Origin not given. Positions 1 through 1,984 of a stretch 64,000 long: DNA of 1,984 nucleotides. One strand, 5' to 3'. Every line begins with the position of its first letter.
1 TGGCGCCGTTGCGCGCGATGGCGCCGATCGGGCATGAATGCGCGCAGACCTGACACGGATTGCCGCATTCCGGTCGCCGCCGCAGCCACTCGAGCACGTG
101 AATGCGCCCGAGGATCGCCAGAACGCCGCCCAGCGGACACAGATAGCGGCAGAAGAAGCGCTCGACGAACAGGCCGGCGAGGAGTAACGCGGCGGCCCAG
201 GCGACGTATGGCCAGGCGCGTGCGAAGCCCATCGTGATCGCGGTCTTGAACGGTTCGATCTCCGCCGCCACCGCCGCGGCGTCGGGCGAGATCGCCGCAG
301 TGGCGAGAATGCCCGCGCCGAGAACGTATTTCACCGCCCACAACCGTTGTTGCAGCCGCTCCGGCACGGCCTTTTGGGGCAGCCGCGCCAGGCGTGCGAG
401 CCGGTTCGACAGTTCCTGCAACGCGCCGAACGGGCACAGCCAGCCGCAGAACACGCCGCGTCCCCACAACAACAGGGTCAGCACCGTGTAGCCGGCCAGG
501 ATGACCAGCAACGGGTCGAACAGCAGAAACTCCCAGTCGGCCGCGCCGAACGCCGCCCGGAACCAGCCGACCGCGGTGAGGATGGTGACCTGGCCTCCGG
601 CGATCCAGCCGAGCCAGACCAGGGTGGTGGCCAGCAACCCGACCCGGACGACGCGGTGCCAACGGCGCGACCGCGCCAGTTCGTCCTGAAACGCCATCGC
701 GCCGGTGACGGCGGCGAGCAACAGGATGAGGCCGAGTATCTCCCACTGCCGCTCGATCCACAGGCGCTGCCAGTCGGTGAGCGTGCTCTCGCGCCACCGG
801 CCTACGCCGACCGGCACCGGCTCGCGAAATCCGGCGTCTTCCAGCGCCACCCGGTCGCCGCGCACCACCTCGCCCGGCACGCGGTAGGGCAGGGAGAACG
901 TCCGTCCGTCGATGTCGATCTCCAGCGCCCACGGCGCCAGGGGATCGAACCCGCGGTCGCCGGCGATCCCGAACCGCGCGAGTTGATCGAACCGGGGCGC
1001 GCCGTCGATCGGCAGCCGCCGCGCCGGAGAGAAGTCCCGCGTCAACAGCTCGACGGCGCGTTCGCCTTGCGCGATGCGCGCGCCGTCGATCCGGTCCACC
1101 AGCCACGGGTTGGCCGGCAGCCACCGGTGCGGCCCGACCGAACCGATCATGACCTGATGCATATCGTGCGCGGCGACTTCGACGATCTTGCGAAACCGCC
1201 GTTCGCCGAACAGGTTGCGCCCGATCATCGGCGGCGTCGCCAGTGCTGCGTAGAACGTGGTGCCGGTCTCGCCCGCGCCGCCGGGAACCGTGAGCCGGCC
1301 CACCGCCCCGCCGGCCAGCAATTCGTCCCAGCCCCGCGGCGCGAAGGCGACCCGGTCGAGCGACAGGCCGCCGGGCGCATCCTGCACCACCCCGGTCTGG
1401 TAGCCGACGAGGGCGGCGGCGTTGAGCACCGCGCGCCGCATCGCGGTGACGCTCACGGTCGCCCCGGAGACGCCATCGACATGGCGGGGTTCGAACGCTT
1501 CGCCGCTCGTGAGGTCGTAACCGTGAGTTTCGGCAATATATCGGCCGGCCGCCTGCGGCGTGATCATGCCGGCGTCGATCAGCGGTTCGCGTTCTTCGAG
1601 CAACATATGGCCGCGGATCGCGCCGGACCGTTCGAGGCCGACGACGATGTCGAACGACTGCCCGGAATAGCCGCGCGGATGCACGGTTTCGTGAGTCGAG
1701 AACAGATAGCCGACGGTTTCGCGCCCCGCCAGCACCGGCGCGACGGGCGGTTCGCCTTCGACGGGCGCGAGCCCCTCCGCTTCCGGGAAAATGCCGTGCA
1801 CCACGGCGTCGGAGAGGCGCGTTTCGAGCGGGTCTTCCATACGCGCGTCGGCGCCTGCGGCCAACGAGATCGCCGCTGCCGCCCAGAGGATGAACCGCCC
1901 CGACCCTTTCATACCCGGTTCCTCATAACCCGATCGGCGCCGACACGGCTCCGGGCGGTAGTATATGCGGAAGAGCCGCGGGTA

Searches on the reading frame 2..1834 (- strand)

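Call 34: search_protein_families(library=pfam, proteins=[window:2-1834:-], max_evalue=0.0001)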
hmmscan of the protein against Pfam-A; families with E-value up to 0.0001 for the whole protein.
window:2-1834:- (611 aa): 2 families
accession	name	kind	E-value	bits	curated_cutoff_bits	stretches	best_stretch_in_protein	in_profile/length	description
PF12801.12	Fer4_5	-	8.8e-20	70.9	22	2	440-484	2-46/48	4Fe-4S binding domain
PF04205.19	FMN_bind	-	3.2e-05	24.9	22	1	60-140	5-76/77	FMN-binding domain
